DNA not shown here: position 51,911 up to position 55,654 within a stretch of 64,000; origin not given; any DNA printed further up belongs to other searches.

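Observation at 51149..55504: Giant NACHT/STAND NTPase with C-terminal PD-(D/E)xK nuclease-like and HAD phosphatase-like modules: candidate undescribed single-gene defence/conflict system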

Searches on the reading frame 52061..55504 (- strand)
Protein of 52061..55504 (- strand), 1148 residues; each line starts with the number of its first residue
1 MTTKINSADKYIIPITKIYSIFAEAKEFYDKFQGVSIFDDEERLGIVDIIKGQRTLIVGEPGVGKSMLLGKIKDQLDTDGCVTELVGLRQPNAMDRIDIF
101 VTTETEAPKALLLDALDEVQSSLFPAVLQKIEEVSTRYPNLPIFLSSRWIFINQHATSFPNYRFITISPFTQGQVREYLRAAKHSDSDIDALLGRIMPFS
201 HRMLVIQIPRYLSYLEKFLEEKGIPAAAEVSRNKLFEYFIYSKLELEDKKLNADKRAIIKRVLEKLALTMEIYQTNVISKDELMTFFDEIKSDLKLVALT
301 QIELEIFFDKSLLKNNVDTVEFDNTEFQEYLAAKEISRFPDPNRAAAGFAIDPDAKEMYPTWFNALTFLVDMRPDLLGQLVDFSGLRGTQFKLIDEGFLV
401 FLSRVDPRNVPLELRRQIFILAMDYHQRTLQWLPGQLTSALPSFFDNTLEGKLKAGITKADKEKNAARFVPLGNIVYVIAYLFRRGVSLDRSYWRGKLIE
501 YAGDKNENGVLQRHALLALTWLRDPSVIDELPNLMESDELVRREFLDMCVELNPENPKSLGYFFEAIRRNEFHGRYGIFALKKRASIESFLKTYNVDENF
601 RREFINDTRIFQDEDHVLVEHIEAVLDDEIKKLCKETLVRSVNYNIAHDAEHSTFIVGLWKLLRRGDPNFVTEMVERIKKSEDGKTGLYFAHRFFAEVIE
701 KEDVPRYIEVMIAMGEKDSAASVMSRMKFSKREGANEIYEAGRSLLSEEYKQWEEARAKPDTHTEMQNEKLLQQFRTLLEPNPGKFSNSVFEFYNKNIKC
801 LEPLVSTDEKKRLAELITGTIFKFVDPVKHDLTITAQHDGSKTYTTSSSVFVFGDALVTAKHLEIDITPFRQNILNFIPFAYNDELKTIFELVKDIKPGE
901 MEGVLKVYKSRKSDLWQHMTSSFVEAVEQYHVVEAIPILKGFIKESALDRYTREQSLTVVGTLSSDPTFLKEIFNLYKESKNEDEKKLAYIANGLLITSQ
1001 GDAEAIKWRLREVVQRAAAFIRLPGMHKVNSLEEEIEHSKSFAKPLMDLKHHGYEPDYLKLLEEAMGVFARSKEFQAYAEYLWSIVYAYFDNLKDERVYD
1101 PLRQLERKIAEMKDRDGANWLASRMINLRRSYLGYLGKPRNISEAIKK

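Call 38: find_related_loci(query=A3, collection=genome_contigs, flank=8000)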
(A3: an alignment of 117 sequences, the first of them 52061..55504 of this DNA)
Query A3 (1148 aa) in genome_contigs; peptide patterns used: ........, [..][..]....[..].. (x = any residue, [..] = any of these).
600 stretches matched a pattern (row limit reached: there are more); 9 encode a relative of the query (tblastn E <= 1e-3); 9 distinct loci.
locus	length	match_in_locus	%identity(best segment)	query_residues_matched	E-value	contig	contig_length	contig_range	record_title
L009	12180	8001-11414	59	10-1148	0e+0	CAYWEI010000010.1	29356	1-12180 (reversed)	MAG TPA_asm: uncultured Candidatus Saccharibacteria bacterium isolate SRP285395_co1_9 genome assembly, contig: NODE_2312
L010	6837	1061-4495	39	11-1147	0e+0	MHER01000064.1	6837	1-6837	MAG: Nitrospirae bacterium RIFCSPLOW2_12_42_9 rifcsplowo2_12_sub10_scaffold_1849, whole genome shotgun sequence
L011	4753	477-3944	37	1-1146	0e+0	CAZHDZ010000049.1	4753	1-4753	MAG TPA_asm: uncultured Gammaproteobacteria bacterium isolate SRP286056_co1_222 genome assembly, contig: NODE_26805_leng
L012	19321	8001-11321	26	46-1147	8e-92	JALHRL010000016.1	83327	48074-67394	MAG: Bacteroidia bacterium isolate maxbin.150 c_000000001697, whole genome shotgun sequence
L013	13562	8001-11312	26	51-1148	2e-80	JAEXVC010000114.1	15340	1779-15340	MAG: Bacteroidetes bacterium isolate OH_HBrB_56 k127_683512, whole genome shotgun sequence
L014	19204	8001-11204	24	30-1105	5e-54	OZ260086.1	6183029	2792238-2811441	MAG: Sphingobacteriaceae bacterium isolate CRY1-m2-bin06 genome assembly, chromosome: 1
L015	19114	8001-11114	29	48-1095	2e-45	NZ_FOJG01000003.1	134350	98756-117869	Chitinophaga arvensicola strain DSM 3695, whole genome shotgun sequence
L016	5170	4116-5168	32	19-369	7e-42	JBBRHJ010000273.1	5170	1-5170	MAG: Bacteroidales bacterium isolate Co_metawrap_2699 Cmw_2699_k141_15150365_length_5170_cov_4.0000, whole genome shotgu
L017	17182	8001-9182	26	38-428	7e-38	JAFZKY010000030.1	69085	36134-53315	MAG: Bacteroidales bacterium isolate RGIG7861 Water_buffalos_Reticulum-4__c495945, whole genome shotgun sequence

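Call 49: search_protein_families(library=ncbifam, proteins=[P0241], max_evalue=0.0001)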
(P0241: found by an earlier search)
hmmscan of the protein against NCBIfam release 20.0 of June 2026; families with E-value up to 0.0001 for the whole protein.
P0241 (1308 aa): 1 family
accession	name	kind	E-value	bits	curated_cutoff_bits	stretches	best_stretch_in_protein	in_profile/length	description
NF058535.1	antiphage_EruA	equivalog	8e-10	37.5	1000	1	36-243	17-218/1318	NACHT domain-containing antiphage protein EruA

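Call 59: predict_structure(alignment_id=A3)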
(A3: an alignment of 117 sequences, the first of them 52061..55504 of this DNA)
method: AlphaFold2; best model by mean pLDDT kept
length: 1148 residues; sequences in the alignment: 117
mean_pLDDT: 89.7   pTM: 0.79
mean pLDDT of the five models: 89.7, 89.4, 88.7, 88.1, 87.7
residues with pLDDT >= 90: 748; 70-90: 365; 50-70: 29; < 50: 6
segments of 3 or more residues with pLDDT < 50: 1-6
pLDDT, mean of each block of 10 residues (from residue 1): 46 90 89 76 85 92 91 94 94 93 92 91 88 92 93 87 93 89 83 70 84 89 72 86 71 79 93 92 89 74 75 78 90 95 93 91 93 91 87 90 87 94 93 91 94 96 91 97 94 97 88 97 95 92 95 95 94 91 95 95 86 84 95 95 83 90 89 92 86 91 93 91 89 87 90 76 77 92 89 93 89 92 93 86 90 95 92 95 92 90 93 91 94 95 92 95 92 96 93 94 96 94 85 91 95 96 95 93 97 92 94 88 91 91 92
secondary structure, 60 per line:
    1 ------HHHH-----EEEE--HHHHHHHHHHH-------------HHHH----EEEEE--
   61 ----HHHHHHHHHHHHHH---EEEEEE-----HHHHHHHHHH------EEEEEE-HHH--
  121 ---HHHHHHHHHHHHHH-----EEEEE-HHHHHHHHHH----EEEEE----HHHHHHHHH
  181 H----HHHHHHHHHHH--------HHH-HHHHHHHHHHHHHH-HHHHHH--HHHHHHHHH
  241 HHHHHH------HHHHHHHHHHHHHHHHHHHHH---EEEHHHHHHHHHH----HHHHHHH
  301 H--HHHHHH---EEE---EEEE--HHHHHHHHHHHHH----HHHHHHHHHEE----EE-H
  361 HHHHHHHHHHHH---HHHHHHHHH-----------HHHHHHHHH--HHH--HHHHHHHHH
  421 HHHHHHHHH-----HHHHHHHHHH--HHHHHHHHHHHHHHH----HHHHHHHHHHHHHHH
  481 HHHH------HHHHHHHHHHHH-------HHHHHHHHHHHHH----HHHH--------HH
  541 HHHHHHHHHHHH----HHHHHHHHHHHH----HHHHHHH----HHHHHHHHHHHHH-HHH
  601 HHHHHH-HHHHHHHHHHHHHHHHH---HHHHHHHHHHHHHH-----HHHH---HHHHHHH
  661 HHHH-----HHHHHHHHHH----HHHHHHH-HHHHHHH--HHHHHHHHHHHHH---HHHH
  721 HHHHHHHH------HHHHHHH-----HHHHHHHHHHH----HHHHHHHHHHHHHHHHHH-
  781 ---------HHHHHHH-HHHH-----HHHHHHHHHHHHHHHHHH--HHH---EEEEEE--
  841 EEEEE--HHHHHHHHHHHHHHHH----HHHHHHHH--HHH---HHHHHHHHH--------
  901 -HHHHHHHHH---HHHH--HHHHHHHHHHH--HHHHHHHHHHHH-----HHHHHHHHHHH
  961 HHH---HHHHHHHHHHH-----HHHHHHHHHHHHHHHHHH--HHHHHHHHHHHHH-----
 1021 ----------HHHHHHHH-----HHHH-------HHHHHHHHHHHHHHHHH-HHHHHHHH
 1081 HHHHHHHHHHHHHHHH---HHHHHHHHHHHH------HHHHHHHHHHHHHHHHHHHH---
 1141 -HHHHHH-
elements in order (helices of 4 or more, strands of 3 or more residues): H7-10 E16-19 H22-32 H46-49 E54-58 H65-78 E82-87 H93-102 E109-114 H124-137 E143-147 H149-158 E163-167 H172-181 H186-196 H209-222 H224-229 H232-246 H253-273 E277-279 H280-289 H294-301 H304-309 E313-315 E319-322 H325-337 H342-350 H360-372 H376-384 H396-404 H412-429 H435-444 H447-461 H466-484 H491-502 H510-522 H527-530 H539-552 H557-568 H573-579 H584-596 H598-606 H608-624 H628-641 H647-650 H654-664 H670-679 H684-690 H692-698 H701-713 H717-728 H735-741 H747-757 H762-779 H790-796 H798-801 H807-824 E833-838 E841-845 H848-863 H868-875 H884-892 H902-910 H914-917 H920-930 H933-944 H950-963 H967-977 H983-1000 H1003-1015 H1031-1038 H1044-1047 H1055-1071 H1073-1096 H1100-1111 H1118-1137 H1142-1147

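Call 61: fold_search(model_id=the predicted structure, library=pdb)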
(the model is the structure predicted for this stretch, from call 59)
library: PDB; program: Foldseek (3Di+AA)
matches with E <= 10: 1345; with E <= 0.001: 119
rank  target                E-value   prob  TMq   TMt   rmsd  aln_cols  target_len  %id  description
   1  9ln6_A                2.3e-08  1.00  0.17  0.19  22.7       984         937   10  Structure of human NLRP14-UHRF1 complex (released 2026-03-18)
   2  4kxf_F                7.0e-08  1.00  0.17  0.22  19.9       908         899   11  Crystal structure of NLRC4 reveals its autoinhibition mechanism (released 2013-07-24)
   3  4kxf_H                9.4e-08  1.00  0.17  0.21  20.2       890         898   11  Crystal structure of NLRC4 reveals its autoinhibition mechanism (released 2013-07-24)
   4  9lq2_A                3.6e-07  1.00  0.20  0.23  20.9       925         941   11  Structure of human dimeric NLRP7-TCL1A complex (released 2025-12-10)
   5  9lq4_A                4.7e-07  1.00  0.20  0.24  20.8       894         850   11  Structure of the human monomeric NLRP7-TCL1A complex (released 2025-12-10)
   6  8ej4_A                5.9e-07  1.00  0.24  0.31  26.2       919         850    9  Cryo-EM structure of the active NLRP3 inflammasome disk (released 2022-12-14)
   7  7wbt_A                6.8e-07  1.00  0.15  0.18  22.9       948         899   11  Crystal structure of bovine NLRP9 (released 2022-04-06)
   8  8swf_C                9.1e-07  1.00  0.21  0.26  24.8       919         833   10  Cryo-EM structure of NLRP3 open octamer (released 2024-02-14)
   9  4kxf_D                9.8e-07  1.00  0.17  0.21  20.1       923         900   11  Crystal structure of NLRC4 reveals its autoinhibition mechanism (released 2013-07-24)
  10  5irm_C                1.2e-06  1.00  0.17  0.23  17.1       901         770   11  Crystal structure of rabbit NOD2 in an ADP-bound state (Crystal form2) (released 2016-06-29)
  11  8h93_A                1.8e-06  1.00  0.19  0.22  25.0       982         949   11  Structure of dimeric mouse SCMC core complex (released 2024-01-10)
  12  8swk_A                2.4e-06  1.00  0.15  0.21  19.4       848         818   11  Cryo-EM structure of NLRP3 closed hexamer (released 2024-02-14)
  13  7vtp_A                3.9e-06  1.00  0.17  0.23  20.1       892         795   10  Cryo-EM structure of PYD-deleted human NLRP3 hexamer (released 2022-03-09)
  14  9hg4                  5.4e-06  1.00  0.17  0.35  15.3       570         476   10  NACHT domain of NLRP3 in complex with DFV890 (released 2025-03-19)
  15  7zgu_A                6.3e-06  1.00  0.17  0.22  19.4       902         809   10  Human NLRP3-deltaPYD hexamer (released 2022-05-18)
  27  3w3y_A                2.0e-05  1.00  0.17  0.18  40.2      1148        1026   12  Crystal structure of Kap121p bound to Nup53p (released 2013-04-10)
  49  7z8t_D                9.1e-05  1.00  0.19  0.19  36.4      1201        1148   10  CAND1-SCF-SKP2 CAND1 engaged SCF rocked (released 2023-04-19)
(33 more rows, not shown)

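Call 83: search_solved_structures(query=A3, max_evalue=0.1)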
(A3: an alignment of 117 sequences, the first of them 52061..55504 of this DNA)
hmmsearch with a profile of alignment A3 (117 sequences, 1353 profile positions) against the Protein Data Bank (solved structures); distinct sequences matched with E-value up to 0.1: 11.
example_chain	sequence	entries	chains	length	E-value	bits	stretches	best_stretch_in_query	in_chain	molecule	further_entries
9sah_A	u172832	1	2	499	2.8e-05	25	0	509-600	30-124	E4-NB2 synthetic fusion protein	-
6ft5_A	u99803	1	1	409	0.00045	21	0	505-600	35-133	alphaRep A3_A3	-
4zv6_A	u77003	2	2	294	0.0021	18.8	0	503-596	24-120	AlphaRep-7 | alpha-Rep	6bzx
1nks_A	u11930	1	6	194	0.0049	17.5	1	51-87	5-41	ADENYLATE KINASE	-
1ye8_A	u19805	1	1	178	0.0059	17.2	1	50-89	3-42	Hypothetical UPF0334 kinase-like protein AQ_1292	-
6g2v_A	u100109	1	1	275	0.014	16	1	48-135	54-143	Transitional endoplasmic reticulum ATPase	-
9jix_A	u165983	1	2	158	0.021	15.5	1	51-100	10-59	De Novo Designed ATPase, PL2x4_2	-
8hsj_A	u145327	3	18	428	0.021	15.5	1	43-113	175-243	Transcription termination factor Rho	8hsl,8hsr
6fsq_A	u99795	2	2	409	0.047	14.3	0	505-600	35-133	alphaRep A3_bGFPD | A3_bGFPD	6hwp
9tas_A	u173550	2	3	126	0.048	14.2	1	705-809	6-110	De novo photoenzyme photoABLE1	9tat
8pex_A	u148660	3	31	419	0.087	13.4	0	44-144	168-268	Transcription termination factor Rho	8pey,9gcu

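Call 84: search_protein_families(library=padloc, proteins=[P0241], max_evalue=0.01)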
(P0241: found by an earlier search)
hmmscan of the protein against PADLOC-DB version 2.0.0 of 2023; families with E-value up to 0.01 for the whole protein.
P0241 (1308 aa): 1 family
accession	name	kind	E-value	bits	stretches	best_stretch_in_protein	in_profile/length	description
PDLC04140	mad8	-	0.0058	14.2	0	40-81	24-58/314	mads_8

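Call 89: search_protein_families(library=pfam, proteins=[L009:148-1506:+, L009:1783-3504:+, L009:3510-4793:+, L009:5140-6843:-], max_evalue=0.001)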
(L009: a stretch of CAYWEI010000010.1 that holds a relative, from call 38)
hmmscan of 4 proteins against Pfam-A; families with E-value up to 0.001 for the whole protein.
L009:148-1506:+ (452 aa): 1 family
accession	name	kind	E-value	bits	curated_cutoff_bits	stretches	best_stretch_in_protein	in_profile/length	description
PF01795.25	Methyltransf_5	-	4.2e-88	296.2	27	1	140-433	3-307/309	MraW methylase family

L009:1783-3504:+ (573 aa): 2 families
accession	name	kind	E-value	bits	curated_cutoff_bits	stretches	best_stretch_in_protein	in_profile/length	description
PF00905.27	Transpeptidase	-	1.1e-67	228.8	22.1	1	250-553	2-293/299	Penicillin binding protein transpeptidase domain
PF03717.20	PBP_dimer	-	0.00018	22.4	24.4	1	56-187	6-158/180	Penicillin-binding Protein dimerisation domain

L009:3510-4793:+ (427 aa): 2 families
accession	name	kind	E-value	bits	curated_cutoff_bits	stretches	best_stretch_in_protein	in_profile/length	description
PF02875.26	Mur_ligase_C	-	8.1e-21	75.6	28.4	1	270-395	1-126/127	Mur ligase, glutamate ligase domain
PF08245.18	Mur_ligase_M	-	4.5e-15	56.6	24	1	31-212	1-168/200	Mur ligase middle domain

L009:5140-6843:- (567 aa): 1 family
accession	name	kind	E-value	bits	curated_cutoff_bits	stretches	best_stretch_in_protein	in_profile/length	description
PF00239.26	Resolvase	-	5.8e-11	43.1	23.3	1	13-129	2-109/145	Resolvase, N terminal domain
